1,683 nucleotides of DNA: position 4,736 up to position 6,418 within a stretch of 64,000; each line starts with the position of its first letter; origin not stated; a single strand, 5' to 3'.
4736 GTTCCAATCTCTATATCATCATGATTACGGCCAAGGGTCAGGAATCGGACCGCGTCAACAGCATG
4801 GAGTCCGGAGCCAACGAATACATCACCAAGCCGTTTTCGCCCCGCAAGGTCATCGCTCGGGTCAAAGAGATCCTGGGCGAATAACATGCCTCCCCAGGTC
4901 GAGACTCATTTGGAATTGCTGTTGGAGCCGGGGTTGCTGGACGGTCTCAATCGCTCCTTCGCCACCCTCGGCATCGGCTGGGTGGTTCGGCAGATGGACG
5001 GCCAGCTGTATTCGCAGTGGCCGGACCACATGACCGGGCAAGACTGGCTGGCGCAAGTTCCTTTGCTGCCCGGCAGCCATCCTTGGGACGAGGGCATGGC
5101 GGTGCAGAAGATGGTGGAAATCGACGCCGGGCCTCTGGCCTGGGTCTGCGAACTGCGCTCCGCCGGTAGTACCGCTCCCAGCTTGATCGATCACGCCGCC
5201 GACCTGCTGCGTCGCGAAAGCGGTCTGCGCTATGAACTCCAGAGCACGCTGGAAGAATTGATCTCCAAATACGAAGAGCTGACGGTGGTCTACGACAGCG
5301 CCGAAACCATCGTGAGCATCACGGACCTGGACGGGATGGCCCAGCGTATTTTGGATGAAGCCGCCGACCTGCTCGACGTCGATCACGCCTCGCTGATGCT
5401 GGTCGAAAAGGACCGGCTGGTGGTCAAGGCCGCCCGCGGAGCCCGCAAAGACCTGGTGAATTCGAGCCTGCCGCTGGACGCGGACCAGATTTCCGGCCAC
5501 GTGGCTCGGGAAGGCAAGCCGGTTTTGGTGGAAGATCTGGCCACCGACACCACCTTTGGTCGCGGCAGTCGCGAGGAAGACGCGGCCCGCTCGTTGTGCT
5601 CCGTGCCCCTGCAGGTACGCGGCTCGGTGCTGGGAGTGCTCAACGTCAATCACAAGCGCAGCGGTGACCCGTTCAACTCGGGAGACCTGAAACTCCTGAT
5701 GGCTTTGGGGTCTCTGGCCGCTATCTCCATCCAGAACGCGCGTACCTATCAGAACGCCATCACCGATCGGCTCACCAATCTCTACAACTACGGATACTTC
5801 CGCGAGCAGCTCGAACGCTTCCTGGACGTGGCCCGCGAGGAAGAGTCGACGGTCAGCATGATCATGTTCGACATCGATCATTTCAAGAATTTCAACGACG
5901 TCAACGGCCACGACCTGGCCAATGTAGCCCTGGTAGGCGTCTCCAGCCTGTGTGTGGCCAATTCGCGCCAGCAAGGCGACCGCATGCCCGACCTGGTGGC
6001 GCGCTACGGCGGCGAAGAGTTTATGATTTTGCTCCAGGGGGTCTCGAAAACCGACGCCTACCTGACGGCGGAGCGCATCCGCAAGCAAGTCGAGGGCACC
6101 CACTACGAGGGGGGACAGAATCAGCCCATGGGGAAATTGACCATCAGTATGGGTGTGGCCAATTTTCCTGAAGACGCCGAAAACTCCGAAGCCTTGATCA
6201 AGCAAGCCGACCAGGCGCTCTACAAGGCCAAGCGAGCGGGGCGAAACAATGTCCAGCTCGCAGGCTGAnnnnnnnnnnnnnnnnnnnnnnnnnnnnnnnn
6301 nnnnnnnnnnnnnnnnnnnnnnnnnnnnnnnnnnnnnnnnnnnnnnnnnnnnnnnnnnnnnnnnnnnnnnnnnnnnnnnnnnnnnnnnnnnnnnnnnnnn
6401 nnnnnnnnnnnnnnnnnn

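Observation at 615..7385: Operon coupling a PMT-type glycosyltransferase to His-kinase/c-di-GMP signalling and a membrane-anchored orphan TRAP-type binding protein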

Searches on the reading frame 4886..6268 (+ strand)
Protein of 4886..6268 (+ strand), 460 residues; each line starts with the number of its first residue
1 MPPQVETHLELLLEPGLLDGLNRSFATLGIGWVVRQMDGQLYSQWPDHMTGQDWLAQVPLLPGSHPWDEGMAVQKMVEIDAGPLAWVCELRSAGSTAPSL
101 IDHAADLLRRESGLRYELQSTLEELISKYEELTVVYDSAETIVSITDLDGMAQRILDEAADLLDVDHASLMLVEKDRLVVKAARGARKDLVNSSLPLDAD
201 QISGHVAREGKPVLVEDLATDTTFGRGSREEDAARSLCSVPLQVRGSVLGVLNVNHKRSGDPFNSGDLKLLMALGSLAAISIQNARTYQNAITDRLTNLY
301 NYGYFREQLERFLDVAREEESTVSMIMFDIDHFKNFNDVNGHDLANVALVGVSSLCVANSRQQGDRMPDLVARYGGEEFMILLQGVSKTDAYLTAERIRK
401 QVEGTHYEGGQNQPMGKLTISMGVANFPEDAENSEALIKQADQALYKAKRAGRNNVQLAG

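Call 3: search_protein_families(library=pfam, proteins=[window:4886-6268:+], max_evalue=0.01)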
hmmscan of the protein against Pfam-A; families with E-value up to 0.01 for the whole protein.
window:4886-6268:+ (460 aa): 4 families
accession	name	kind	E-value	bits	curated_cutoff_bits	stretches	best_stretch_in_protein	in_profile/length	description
PF00990.26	GGDEF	-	7.8e-39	133.5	23.8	1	291-455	1-161/161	Diguanylate cyclase, GGDEF domain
PF13185.12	GAF_2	-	2.6e-21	76.7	28.6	1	146-283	2-136/136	GAF domain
PF01590.32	GAF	-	7.5e-19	69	22.4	1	147-282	1-133/133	GAF domain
PF13492.12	GAF_3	-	3.7e-15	56.9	27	1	147-284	1-129/129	GAF domain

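Call 4: search_protein_families(library=ncbifam, proteins=[window:4886-6268:+], max_evalue=0.01)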
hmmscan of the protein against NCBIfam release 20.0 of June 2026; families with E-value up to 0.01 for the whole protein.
window:4886-6268:+ (460 aa): 25 families
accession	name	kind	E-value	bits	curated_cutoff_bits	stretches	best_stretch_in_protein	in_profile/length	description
NF041606.1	dguan_cyc_DgcA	equivalog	2.3e-46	158.3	370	1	240-459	126-339/340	diguanylate cyclase DgcA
NF007135.0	PRK09581.1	equivalog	2.8e-44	151.7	474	1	286-457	287-453/457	PleD family two-component system response regulator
TIGR00254.1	GGDEF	domain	3.9e-44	150.3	37.4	1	290-458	4-166/168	diguanylate cyclase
NF038266.1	diguan_SiaD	equivalog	1.4e-35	122.9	290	1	284-455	87-251/252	biofilm regulation diguanylate cyclase SiaD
NF007380.0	PRK09894.1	equivalog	3.4e-31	108.7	256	1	288-458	126-286/296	diguanylate cyclase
NF051473.1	DigCycDgcsShew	equivalog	1.8e-29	103.1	400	1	263-457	103-289/291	diguanylate cyclase DgcS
NF047654.1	DiguCycDgcRLepto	equivalog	1.6e-28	99.5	500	1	271-456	113-293/295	diguanylate cyclase DgcR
NF007423.1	PRK09966.1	equivalog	1.2e-27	96.9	325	1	280-449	228-390/390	diguanylate cyclase DgcN/YfiN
NF007599.0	PRK10245.1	equivalog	1.1e-24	86.6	402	1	291-459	210-370/371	diguanylate cyclase AdrA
NF045675.1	PhdiestaseDibA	equivalog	2.1e-24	85.8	980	1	277-455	189-360/623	phosphodiesterase DibA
NF011955.1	PRK15426.1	equivalog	2.8e-24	85.2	408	1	282-457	390-559/564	cellulose biosynthesis regulator diguanylate cyclase DgcQ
NF007298.0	PRK09776.1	equivalog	7.8e-24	83.6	1135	1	290-457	683-843/1111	diguanylate cyclase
NF047872.1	GGDEF_GdpS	equivalog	2.9e-21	76.1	400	1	289-457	185-348/355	GGDEF domain-containing protein GdpS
NF007474.0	PRK10060.1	equivalog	5.4e-19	67.8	782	1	286-455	232-391/663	cyclic di-GMP phosphodiesterase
NF040885.1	diguan_DgcJ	equivalog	2.6e-18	66.1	500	1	285-453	335-490/493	diguanylate cyclase DgcJ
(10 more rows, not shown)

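Call 65: find_homologous_proteins(query=window:4886-6265:+, max_evalue=1e-20)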
Query window:4886-6265:+ (460 aa): 893 proteins with E <= 1e-20 among 8000 candidates; the best 120 are listed.
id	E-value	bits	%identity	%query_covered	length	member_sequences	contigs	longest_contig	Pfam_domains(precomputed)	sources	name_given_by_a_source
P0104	9.8e-288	972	94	100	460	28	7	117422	PF13185.13,PF01590.33,PF13492.13,PF00990.27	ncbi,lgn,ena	-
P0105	6.4e-284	960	94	100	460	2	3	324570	PF13185.13,PF01590.33,PF13492.13,PF00990.27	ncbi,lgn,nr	ncbi:MAG: sensor domain-containing diguanylate cyclase [Candidatus Eremiobacteraeota bacterium]|nr:s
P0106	1.2e-281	952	93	100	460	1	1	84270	PF13185.13,PF01590.33,PF13492.13,PF00990.27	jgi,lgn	jgi:diguanylate cyclase (GGDEF)-like protein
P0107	2.0e-274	928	90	100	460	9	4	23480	PF13185.13,PF01590.33,PF13492.13,PF00990.27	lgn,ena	-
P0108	2.0e-266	902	87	100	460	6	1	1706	PF13185.13,PF01590.33,PF13492.13,PF00990.27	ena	-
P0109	6.9e-265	897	87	100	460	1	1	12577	PF13185.13,PF01590.33,PF13492.13,PF00990.27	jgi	jgi:diguanylate cyclase (GGDEF)-like protein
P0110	1.0e-264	896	87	100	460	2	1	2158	PF13185.13,PF01590.33,PF13492.13,PF00990.27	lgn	-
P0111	4.9e-260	881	86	100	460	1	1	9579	PF13185.13,PF01590.33,PF13492.13,PF00990.27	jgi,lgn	-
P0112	1.1e-235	801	78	100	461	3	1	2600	PF13185.13,PF01590.33,PF13492.13,PF00990.27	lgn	-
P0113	7.2e-230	782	77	100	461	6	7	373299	PF13185.13,PF01590.33,PF13492.13,PF00990.27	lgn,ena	-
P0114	3.2e-229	779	77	100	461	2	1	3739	PF13185.13,PF01590.33,PF13492.13,PF00990.27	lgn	-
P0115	3.5e-228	776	76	100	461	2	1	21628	PF13185.13,PF01590.33,PF13492.13,PF00990.27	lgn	-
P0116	2.6e-226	770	77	100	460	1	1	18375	PF13185.13,PF01590.33,PF13492.13,PF00990.27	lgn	-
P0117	2.2e-224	763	77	100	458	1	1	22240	PF13185.13,PF01590.33,PF13492.13,PF00990.27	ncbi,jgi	jgi:diguanylate cyclase (GGDEF)-like protein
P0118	3.0e-222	756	76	100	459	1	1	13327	PF13185.13,PF01590.33,PF13492.13,PF00990.27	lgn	-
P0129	7.6e-161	554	59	100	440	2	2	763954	PF13185.13,PF01590.33,PF13492.13,PF00990.27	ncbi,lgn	ncbi:MAG: diguanylate cyclase [Vulcanimicrobiota bacterium]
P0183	5.0e-133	462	53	98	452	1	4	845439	PF13185.13,PF01590.33,PF13492.13,PF00990.27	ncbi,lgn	-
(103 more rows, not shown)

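Call 66: find_encoding_contigs(protein=P0129, flank=7000, max_places=1)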
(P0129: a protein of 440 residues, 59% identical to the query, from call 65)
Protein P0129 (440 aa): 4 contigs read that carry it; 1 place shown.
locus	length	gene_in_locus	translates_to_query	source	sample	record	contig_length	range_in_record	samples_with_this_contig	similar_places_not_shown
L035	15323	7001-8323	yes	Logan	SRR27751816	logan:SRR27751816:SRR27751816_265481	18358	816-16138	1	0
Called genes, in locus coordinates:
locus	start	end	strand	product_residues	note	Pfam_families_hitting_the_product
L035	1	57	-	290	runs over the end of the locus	?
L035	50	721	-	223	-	PF02146:SIR2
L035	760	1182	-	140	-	PF00582:Usp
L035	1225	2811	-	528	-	PF01590:GAF, PF13185:GAF_2, PF13492:GAF_3, PF00989:PAS, PF08448:PAS_4, PF13426:PAS_9 (weak), PF00211:Guanylate_cyc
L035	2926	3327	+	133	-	-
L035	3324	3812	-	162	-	PF06983:3-dmu-9_3-mt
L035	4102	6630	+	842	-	PF00672:HAMP, PF00512:HisKA, PF02518:HATPase_c, PF13581:HATPase_c_2 (faint), PF00072:Response_reg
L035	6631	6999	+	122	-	PF23198:PDE8A_N (weak), PF00072:Response_reg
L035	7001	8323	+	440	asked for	PF13185:GAF_2, PF01590:GAF, PF13492:GAF_3, PF00990:GGDEF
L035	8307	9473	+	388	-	PF03480:DctP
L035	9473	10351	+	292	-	PF00023:Ank (faint), PF13606:Ank_3 (faint), PF13637:Ank_4 (faint), PF12796:Ank_2, PF13857:Ank_5 (faint)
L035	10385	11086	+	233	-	-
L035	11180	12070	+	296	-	PF00296:Bac_luciferase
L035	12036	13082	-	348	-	PF00989:PAS, PF13188:PAS_8 (weak), PF08448:PAS_4, PF00512:HisKA, PF02518:HATPase_c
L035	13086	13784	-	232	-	PF00072:Response_reg, PF00486:Trans_reg_C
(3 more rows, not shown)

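Call 67: find_encoding_contigs(protein=P0183, flank=7000, max_places=1)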
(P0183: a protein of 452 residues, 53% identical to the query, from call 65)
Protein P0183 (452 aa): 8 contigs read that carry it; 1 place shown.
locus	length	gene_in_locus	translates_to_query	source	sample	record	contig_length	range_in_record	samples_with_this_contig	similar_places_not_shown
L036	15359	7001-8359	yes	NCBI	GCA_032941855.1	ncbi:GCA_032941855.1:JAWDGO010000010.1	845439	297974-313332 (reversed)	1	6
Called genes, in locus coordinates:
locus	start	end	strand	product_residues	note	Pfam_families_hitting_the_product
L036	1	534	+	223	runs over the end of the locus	-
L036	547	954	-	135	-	-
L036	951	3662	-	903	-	PF00488:MutS_V, PF20297:MSSS, PF01713:Smr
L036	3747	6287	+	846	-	PF17203:sCache_3_2, PF00672:HAMP, PF00512:HisKA, PF02518:HATPase_c, PF00072:Response_reg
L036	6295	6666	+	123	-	PF00072:Response_reg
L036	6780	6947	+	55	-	-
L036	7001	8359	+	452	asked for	PF01590:GAF, PF13185:GAF_2, PF13492:GAF_3, PF00990:GGDEF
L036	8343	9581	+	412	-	PF03480:DctP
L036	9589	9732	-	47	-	-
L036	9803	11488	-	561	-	-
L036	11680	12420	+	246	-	PF12811:BaxI_1, PF01027:Bax1-I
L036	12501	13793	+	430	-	PF09594:GT87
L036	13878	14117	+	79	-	-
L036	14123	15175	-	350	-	PF00989:PAS, PF13596:PAS_10 (weak), PF08448:PAS_4, PF13426:PAS_9 (weak), PF00512:HisKA (weak), PF02518:HATPase_c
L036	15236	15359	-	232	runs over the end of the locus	PF00072:Response_reg, PF00486:Trans_reg_C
